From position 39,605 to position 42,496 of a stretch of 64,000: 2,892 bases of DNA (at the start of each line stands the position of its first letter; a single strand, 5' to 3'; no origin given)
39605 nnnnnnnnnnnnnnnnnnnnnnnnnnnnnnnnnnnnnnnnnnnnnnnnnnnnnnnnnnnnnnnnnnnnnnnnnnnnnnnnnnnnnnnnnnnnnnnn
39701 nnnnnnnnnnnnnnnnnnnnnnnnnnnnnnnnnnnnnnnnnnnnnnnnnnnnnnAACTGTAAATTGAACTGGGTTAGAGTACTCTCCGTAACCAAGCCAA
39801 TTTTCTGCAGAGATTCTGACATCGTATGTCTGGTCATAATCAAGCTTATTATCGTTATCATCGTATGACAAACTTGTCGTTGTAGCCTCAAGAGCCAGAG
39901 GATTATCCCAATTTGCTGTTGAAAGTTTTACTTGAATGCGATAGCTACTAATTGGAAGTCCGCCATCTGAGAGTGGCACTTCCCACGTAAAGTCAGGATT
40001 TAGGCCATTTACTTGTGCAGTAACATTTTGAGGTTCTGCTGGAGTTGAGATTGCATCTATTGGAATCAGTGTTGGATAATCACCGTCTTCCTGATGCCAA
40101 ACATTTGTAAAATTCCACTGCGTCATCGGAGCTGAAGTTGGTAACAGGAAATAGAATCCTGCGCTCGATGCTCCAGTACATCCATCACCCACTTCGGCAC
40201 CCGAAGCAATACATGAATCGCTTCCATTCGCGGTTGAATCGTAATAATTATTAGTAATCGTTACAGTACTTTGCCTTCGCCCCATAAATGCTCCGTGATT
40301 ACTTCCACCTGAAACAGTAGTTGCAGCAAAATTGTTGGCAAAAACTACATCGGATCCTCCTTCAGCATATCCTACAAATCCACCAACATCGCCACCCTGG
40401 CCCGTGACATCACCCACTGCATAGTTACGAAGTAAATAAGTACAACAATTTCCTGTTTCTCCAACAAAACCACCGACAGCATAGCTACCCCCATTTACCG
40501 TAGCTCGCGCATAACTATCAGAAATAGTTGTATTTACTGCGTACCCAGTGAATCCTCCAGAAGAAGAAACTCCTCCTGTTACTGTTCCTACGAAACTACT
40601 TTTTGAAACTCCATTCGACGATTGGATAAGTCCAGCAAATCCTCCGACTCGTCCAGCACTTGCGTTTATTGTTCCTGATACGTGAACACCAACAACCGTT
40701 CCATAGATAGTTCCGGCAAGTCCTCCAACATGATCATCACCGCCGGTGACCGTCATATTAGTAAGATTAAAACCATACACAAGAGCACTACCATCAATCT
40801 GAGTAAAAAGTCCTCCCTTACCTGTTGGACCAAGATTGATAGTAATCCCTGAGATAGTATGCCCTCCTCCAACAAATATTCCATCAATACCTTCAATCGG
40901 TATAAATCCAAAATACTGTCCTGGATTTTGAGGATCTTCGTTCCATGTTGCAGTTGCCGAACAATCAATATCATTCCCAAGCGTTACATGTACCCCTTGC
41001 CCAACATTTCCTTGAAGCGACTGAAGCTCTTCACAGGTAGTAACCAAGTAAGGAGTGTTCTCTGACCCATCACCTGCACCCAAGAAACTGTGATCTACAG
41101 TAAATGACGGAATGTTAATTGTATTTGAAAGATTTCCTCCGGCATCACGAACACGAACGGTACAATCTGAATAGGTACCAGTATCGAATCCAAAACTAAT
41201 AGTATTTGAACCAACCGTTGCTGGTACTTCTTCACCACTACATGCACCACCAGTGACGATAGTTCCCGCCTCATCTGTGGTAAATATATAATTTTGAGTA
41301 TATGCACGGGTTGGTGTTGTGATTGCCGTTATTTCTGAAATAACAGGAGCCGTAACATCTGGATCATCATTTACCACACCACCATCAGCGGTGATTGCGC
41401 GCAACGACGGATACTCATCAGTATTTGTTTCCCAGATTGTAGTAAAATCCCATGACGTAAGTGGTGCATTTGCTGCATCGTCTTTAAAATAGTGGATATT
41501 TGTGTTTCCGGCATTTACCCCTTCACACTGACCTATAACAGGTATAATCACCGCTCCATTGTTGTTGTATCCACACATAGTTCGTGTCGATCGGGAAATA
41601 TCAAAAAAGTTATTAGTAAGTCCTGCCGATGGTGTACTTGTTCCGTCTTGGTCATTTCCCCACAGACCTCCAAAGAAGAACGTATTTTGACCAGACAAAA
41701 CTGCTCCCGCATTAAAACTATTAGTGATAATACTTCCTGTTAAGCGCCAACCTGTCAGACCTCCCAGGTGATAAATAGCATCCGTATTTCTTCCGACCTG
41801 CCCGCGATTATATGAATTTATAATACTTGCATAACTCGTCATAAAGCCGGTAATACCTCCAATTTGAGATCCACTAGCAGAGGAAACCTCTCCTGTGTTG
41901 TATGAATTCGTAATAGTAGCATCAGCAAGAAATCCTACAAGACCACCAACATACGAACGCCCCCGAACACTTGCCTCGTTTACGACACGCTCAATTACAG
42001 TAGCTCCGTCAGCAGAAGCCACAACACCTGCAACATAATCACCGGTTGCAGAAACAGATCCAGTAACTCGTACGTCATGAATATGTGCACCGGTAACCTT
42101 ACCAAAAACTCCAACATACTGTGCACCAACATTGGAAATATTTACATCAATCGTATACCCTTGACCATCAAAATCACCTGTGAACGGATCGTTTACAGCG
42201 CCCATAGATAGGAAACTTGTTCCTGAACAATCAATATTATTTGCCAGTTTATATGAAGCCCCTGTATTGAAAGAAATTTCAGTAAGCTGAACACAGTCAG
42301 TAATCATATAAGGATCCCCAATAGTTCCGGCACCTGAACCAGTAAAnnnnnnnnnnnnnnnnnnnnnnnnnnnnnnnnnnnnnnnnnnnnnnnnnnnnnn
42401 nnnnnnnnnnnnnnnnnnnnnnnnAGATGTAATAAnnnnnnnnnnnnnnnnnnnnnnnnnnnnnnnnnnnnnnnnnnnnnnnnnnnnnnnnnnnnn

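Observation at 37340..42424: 1694-aa GLUG-repeat giant surface protein with FN3 and a C-terminal peptidoglycan-binding domain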

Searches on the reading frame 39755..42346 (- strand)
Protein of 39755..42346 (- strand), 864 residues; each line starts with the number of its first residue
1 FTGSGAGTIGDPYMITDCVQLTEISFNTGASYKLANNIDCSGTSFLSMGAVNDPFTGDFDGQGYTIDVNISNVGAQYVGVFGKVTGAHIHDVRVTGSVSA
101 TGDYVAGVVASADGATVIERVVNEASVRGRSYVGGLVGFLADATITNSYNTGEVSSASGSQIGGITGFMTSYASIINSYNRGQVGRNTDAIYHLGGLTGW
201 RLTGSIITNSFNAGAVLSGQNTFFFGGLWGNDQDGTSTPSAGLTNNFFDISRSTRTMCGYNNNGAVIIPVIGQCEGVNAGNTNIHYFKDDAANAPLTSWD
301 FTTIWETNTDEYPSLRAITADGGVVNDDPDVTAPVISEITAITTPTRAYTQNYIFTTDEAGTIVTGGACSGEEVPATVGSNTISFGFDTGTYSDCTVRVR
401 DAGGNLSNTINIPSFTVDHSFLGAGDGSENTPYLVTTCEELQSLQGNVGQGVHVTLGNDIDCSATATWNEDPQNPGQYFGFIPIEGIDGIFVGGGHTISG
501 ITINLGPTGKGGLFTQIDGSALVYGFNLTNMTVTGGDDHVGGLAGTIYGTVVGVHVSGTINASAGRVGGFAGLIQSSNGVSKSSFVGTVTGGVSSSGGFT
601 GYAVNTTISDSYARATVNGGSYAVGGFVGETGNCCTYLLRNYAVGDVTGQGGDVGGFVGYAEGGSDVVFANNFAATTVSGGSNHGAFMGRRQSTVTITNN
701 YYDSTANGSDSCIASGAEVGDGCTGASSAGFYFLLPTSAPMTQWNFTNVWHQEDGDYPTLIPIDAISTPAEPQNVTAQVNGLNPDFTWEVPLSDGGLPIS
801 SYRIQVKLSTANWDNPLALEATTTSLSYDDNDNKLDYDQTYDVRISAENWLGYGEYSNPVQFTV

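Call 39: predict_structure(alignment_id=A3)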
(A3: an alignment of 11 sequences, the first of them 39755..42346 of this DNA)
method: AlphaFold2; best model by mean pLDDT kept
length: 864 residues; sequences in the alignment: 11
mean_pLDDT: 75.7   pTM: 0.52
mean pLDDT of the five models: 75.7, 74.0, 73.1, 70.7, 69.2
residues with pLDDT >= 90: 213; 70-90: 375; 50-70: 175; < 50: 101
segments of 3 or more residues with pLDDT < 50: 187-190, 220-222, 252-256, 278-336, 341-348, 726-739
pLDDT, mean of each block of 10 residues (from residue 1): 78 88 83 87 74 89 84 80 92 86 89 90 87 93 89 76 91 85 61 80 82 63 60 58 65 57 62 53 36 37 40 39 26 40 44 62 76 73 64 72 55 60 79 89 83 89 84 76 88 89 82 92 92 90 95 94 93 92 95 93 94 94 94 88 92 92 82 87 88 82 65 71 46 41 66 64 73 64 76 64 88 80 76 71 84 80 81
secondary structure, 60 per line:
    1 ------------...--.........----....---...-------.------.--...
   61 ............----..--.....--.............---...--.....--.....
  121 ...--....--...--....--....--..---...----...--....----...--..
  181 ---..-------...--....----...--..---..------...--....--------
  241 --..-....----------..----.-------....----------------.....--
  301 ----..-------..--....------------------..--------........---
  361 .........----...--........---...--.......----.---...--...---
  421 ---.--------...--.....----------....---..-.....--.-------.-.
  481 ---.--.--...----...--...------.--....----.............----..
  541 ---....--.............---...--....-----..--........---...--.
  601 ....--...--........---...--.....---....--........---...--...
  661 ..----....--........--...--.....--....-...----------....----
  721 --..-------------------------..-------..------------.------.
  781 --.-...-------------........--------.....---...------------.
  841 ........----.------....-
elements in order (helices of 4 or more, strands of 3 or more residues): E13-15 H18-26 E31-34 E38-40 E58-72 E81-85 E88-100 E104-106 E109-113 E116-123 E126-129 E132-134 E137-140 E143-146 E154-156 E161-163 E166-169 E174-176 E193-195 E198-201 E206-208 E224-226 E229-232 E246-249 E274-277 H294-298 H318-321 E350-357 E361-366 E374-376 E379-386 E390-392 E395-401 E410-412 E415-417 E433-435 H438-442 E453-456 H463-467 E490-492 E497-499 E502-504 E514-517 E522-534 E544-547 E550-562 E566-568 E571-574 E584-591 E595-597 E600-604 E607-609 E612-619 E623-625 E628-632 E636-639 E642-649 E653-655 E658-662 E667-670 E673-680 E683-685 E688-692 E695-698 E700-702 E713-716 E785-787 E801-808 E817-821 E825-827 E840-848 E860-863

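Call 42: fold_search(model_id=the predicted structure, library=pdb)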
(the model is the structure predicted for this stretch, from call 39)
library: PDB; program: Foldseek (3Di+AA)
matches with E <= 10: 1387; with E <= 0.001: 35
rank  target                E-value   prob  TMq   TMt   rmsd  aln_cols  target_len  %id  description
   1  3n6z                  2.4e-06  1.00  0.27  0.62   7.1       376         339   18  Crystal structure of a putative immunoglobulin A1 protease (BACOVA_03286) from Bacteroides ovatus at 1.30 A resolution (released 2010-07-21)
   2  7uvl_P                7.8e-06  1.00  0.24  0.17  12.6       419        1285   17  IgA1 Protease with IgA1 substrate (released 2022-11-23)
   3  6xjb                  3.4e-05  1.00  0.24  0.17  10.8       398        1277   16  IgA1 Protease (released 2020-12-09)
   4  2nzi_A                9.6e-05  1.00  0.10  0.28   4.8       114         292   25  Crystal structure of domains A168-A170 from titin (released 2007-02-13)
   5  7uvk                  9.6e-05  1.00  0.25  0.17  11.3       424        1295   15  G. haemolysans IgA1 protease (released 2022-11-23)
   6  6xja_P                1.0e-04  1.00  0.26  0.18  11.0       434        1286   16  Streptococcus Pneumoniae IgA1 Protease with IgA1 substrate (released 2021-01-20)
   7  7jgj_A                1.3e-04  1.00  0.24  0.17  10.4       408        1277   15  IgA1 Protease in complex with neutralizing mAb (released 2020-12-09)
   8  6ygn_A                1.4e-04  1.00  0.09  0.14   3.9        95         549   28  Titin kinase and its flanking domains (released 2021-04-07)
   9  2crz_MODEL_1_A        1.6e-04  1.00  0.09  0.61   8.2       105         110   23  Solution structure of the fifth FNIII domain of human fibronectin type III domain containing protein 3a (released 2005-11-20)
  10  2jll                  2.0e-04  1.00  0.11  0.23   5.3       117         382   23  Crystal structure of NCAM2 IgIV-FN3II (released 2009-11-17)
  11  3mtr_A                2.1e-04  1.00  0.11  0.43   3.3       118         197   19  Crystal structure of the Ig5-FN1 tandem of human NCAM (released 2010-06-23)
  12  8bxr                  2.1e-04  1.00  0.10  0.27   4.7       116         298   22  Titin FnIII-domain I109-I111 (I/A4-A/A6) from the MIR region (released 2023-02-15)
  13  2djs_MODEL_1_A        3.4e-04  1.00  0.10  0.74   2.2        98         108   22  Solution structures of the fn3 domain of human ephrin type-B receptor 1 (released 2006-10-05)
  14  8os3                  3.5e-04  1.00  0.10  0.68   3.6       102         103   19  Crystal structure of the titin domain Fn3-11 (released 2023-08-23)
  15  1x4z_MODEL_1_A        3.7e-04  1.00  0.11  0.65   5.3       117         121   25  Solution structure of the 2nd fibronectin type III domain from mouse biregional cell adhesion molecule-related (released 2005-11-15)
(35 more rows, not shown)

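Call 79: search_solved_structures(query=A3, max_evalue=0.01)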
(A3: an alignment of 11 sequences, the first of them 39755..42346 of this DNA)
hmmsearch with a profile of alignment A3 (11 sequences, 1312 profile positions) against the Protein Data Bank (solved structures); distinct sequences matched with E-value up to 0.01: 67 (the best 60 are shown).
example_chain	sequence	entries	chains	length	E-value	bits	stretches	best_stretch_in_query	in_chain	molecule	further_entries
8q6t_I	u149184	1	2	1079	1.2e-47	165.6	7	620-724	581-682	Titin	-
8g4l_bm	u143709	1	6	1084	1.6e-43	151.9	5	620-729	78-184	Titin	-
3n6z_A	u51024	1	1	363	2.2e-18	68.6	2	446-628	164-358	putative immunoglobulin A1 protease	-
7uvl_P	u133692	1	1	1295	1.4e-16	62.6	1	384-579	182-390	LPXTG-motif cell wall anchor domain protein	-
6xjb_A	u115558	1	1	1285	2.1e-16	62.1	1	384-575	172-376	Immunoglobulin A1 protease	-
7jgj_A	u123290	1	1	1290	2.1e-16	62.1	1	384-575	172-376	Immunoglobulin A1 protease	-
6xja_P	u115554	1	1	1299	2.2e-16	62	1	384-575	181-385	Immunoglobulin A1 protease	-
7uvk_A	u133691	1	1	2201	2.3e-16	62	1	384-579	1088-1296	IgA1 Protease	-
3lpw_A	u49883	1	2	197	6.1e-14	53.9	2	635-729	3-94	A77-A78 domain from Titin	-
8bnq_A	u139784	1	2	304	6.1e-13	50.6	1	646-727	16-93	Titin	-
8bxr_A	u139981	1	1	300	1e-10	43.2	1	630-726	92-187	Titin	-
2jll_A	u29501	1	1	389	1.7e-10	42.5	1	638-730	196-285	NEURAL CELL ADHESION MOLECULE 2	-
8bvo_A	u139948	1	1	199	4.4e-10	41.2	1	638-728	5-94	Titin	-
7y8s_A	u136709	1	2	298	1.6e-08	36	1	645-738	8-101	Dscam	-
2doc_A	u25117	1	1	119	6.3e-08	34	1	638-729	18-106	Neural cell adhesion molecule 2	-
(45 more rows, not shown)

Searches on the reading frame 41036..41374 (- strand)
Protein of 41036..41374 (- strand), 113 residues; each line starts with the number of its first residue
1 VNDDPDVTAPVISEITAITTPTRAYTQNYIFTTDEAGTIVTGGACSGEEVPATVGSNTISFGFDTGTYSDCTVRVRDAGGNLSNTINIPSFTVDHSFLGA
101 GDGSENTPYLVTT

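Call 67: search_protein_families(library=pfam, proteins=[window:41036-41374:-], max_evalue=10)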
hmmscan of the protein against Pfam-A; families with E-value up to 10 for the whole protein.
window:41036-41374:- (113 aa): 0 families
